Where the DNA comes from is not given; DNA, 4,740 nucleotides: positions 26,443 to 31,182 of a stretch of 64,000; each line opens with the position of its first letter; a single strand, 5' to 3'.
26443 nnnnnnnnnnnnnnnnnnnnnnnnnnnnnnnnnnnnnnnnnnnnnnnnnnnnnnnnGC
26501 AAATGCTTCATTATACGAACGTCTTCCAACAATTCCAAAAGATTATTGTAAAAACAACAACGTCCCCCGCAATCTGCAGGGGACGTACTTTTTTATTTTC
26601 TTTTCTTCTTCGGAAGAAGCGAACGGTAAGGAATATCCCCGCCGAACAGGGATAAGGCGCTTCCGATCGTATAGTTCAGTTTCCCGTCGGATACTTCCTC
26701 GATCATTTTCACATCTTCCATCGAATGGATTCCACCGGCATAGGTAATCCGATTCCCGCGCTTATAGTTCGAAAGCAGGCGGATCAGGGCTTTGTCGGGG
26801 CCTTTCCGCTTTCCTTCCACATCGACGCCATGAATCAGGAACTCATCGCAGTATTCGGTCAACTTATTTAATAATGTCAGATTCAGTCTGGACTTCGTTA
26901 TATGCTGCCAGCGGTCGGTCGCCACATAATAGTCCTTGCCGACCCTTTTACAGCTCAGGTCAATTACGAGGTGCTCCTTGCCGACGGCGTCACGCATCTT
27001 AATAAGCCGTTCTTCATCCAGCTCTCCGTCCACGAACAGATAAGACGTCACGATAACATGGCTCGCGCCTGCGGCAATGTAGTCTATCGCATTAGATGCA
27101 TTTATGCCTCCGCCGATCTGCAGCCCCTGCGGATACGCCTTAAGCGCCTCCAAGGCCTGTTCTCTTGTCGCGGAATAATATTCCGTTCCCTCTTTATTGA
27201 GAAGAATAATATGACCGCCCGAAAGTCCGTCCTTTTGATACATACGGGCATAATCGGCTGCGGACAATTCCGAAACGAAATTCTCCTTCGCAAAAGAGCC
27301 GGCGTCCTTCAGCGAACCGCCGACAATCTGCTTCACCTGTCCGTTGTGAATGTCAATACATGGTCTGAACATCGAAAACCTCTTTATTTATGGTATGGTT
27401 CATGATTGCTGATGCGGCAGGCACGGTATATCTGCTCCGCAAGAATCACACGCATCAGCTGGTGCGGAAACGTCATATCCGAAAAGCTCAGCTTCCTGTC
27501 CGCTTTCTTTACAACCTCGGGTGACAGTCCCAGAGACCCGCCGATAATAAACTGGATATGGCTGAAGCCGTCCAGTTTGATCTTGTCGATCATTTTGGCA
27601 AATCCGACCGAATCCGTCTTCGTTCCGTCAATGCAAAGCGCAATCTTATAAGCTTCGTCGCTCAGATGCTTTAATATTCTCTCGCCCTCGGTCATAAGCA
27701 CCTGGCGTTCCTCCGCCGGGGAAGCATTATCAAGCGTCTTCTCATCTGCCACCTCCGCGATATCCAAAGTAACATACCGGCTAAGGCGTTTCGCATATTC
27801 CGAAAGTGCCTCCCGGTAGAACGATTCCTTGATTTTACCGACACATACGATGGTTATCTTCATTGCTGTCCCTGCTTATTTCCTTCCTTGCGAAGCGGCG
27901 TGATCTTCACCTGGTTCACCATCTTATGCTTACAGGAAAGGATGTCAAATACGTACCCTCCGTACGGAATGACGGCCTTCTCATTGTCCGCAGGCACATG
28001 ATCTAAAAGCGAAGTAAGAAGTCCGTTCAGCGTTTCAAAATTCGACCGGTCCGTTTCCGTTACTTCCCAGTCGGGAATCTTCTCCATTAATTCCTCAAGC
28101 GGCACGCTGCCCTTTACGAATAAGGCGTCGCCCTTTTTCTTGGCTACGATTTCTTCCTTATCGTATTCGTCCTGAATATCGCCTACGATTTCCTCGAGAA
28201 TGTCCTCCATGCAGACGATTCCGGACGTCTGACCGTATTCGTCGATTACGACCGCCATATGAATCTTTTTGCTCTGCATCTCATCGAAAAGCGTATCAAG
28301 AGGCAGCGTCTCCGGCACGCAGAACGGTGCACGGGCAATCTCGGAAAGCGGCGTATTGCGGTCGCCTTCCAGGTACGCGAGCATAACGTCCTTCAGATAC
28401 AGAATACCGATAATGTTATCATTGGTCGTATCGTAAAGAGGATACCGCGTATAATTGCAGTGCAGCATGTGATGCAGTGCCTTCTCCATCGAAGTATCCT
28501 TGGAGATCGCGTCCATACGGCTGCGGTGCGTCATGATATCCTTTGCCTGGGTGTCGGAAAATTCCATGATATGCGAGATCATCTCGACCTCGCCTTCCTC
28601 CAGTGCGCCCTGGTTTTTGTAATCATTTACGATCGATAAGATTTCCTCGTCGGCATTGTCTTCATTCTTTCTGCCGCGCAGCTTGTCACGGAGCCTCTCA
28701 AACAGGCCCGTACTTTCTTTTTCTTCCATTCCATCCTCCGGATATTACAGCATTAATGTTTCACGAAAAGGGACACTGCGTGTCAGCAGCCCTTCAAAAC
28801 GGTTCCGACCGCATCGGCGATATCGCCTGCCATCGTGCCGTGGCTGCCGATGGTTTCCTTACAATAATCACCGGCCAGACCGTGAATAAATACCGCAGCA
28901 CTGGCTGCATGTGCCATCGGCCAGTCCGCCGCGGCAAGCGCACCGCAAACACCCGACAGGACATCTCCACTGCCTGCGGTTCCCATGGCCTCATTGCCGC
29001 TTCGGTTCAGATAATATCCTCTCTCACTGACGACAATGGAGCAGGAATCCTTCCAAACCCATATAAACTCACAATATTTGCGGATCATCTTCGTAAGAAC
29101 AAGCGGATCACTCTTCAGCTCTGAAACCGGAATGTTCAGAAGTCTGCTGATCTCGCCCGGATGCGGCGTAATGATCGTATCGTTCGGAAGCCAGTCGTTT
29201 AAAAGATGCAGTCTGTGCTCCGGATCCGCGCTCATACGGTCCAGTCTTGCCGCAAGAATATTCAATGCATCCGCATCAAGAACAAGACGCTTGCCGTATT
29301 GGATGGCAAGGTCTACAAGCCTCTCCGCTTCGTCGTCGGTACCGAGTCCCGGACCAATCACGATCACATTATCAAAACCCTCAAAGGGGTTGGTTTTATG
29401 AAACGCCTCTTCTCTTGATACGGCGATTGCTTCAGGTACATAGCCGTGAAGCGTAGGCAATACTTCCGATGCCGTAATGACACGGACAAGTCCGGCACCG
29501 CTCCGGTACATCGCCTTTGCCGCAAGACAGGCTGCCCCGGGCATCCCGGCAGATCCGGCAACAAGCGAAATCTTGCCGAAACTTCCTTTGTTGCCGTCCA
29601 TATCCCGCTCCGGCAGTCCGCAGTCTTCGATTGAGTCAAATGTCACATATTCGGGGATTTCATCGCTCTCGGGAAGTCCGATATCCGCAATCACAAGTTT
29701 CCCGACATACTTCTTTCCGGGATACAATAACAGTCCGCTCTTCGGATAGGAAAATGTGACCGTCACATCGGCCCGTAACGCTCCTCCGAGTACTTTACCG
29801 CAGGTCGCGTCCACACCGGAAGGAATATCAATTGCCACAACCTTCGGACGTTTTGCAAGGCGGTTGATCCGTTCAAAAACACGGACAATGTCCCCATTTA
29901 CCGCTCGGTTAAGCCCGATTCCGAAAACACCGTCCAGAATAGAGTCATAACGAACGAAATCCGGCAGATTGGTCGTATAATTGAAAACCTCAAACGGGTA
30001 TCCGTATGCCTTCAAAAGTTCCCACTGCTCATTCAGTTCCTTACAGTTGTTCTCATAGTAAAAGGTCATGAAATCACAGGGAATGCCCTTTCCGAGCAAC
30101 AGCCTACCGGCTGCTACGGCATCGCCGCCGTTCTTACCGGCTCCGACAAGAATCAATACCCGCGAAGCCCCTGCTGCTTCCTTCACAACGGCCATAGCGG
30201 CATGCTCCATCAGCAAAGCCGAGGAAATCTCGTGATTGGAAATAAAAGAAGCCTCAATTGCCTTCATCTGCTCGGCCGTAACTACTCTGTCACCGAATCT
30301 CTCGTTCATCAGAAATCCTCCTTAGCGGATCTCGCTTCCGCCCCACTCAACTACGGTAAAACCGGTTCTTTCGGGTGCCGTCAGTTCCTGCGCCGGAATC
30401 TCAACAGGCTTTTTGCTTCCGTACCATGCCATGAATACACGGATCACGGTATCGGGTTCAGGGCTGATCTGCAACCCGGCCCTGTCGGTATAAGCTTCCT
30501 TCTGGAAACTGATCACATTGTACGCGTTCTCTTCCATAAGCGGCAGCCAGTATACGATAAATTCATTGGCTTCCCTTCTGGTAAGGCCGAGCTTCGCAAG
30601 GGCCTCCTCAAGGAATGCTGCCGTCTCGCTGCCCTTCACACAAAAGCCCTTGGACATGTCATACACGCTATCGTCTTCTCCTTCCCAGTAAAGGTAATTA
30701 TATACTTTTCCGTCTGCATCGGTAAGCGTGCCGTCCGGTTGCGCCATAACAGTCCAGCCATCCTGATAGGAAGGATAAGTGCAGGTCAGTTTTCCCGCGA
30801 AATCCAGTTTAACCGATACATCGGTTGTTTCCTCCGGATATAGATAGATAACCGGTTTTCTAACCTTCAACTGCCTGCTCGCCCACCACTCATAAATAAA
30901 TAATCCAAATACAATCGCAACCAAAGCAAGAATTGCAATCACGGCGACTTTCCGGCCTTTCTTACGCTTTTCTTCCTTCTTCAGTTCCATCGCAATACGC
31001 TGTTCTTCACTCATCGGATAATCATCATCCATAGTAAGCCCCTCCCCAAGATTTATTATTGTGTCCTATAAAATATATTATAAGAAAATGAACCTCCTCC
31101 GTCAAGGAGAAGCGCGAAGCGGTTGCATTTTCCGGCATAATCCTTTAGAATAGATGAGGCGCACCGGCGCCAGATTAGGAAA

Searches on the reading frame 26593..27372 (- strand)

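Call 51: search_protein_families(library=pfam, proteins=[window:26593-27372:-], max_evalue=0.00001)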
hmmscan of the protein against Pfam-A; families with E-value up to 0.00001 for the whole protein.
window:26593-27372:- (259 aa): 1 family
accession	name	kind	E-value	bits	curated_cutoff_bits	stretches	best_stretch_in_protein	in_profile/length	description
PF00977.27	His_biosynth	-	1.8e-24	86.9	23.6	1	4-240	4-222/228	Histidine biosynthesis protein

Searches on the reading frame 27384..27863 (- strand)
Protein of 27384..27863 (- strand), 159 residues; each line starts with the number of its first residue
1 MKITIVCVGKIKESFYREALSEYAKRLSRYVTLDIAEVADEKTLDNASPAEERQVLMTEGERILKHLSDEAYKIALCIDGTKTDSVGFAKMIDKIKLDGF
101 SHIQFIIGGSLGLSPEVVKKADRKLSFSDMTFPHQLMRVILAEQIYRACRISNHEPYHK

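Call 51: search_protein_families(library=pfam, proteins=[window:27384-27863:-], max_evalue=0.00001)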
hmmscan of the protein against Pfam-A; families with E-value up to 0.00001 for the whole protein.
window:27384-27863:- (159 aa): 1 family
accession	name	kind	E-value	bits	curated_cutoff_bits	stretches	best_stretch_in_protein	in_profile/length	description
PF02590.22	SPOUT_MTase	-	2.5e-57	193.6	27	1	1-158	1-154/154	Predicted SPOUT methyltransferase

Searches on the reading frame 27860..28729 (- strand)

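Call 51: search_protein_families(library=pfam, proteins=[window:27860-28729:-], max_evalue=0.00001)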
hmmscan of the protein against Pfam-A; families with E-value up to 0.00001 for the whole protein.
window:27860-28729:- (289 aa): 2 families
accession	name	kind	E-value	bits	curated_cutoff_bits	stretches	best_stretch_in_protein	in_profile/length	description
PF00571.33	CBS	-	9.1e-18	64.8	24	2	130-182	3-56/57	CBS domain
PF03471.22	CorC_HlyC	-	3.9e-13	49.7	27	1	200-279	5-80/81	Transporter associated domain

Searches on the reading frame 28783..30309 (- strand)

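Call 51: search_protein_families(library=pfam, proteins=[window:28783-30309:-], max_evalue=0.00001)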
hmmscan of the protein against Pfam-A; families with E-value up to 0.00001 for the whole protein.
window:28783-30309:- (508 aa): 2 families
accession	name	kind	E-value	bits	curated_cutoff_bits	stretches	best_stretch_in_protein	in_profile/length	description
PF01256.23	Carb_kinase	-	3.3e-43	148.3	27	1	249-499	3-238/242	NAD(P)H-hydrate dehydratase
PF03853.21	YjeF_N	-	8e-36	124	24.9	1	32-192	3-169/169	YjeF-related protein N-terminus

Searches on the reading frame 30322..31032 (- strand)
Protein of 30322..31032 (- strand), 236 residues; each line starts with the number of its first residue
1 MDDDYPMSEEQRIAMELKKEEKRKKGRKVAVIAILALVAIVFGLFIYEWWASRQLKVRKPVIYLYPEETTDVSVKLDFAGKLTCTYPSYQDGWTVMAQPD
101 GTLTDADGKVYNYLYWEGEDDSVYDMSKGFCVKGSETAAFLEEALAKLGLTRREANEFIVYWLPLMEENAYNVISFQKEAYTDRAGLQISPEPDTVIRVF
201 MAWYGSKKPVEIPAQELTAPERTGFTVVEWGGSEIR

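Call 51: search_protein_families(library=pfam, proteins=[window:30322-31032:-], max_evalue=0.00001)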
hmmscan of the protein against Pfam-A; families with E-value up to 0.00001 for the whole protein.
window:30322-31032:- (236 aa): 0 families

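Call 108: search_protein_families(library=pfam, proteins=[window:30322-31032:-], max_evalue=0.1)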
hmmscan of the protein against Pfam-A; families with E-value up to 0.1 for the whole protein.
window:30322-31032:- (236 aa): 1 family
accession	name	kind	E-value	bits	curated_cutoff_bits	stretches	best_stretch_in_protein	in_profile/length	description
PF21380.2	Nrd1-Seb1_dom2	-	0.059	13.8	27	0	88-132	11-51/57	Nrd1/Seb1, domain 2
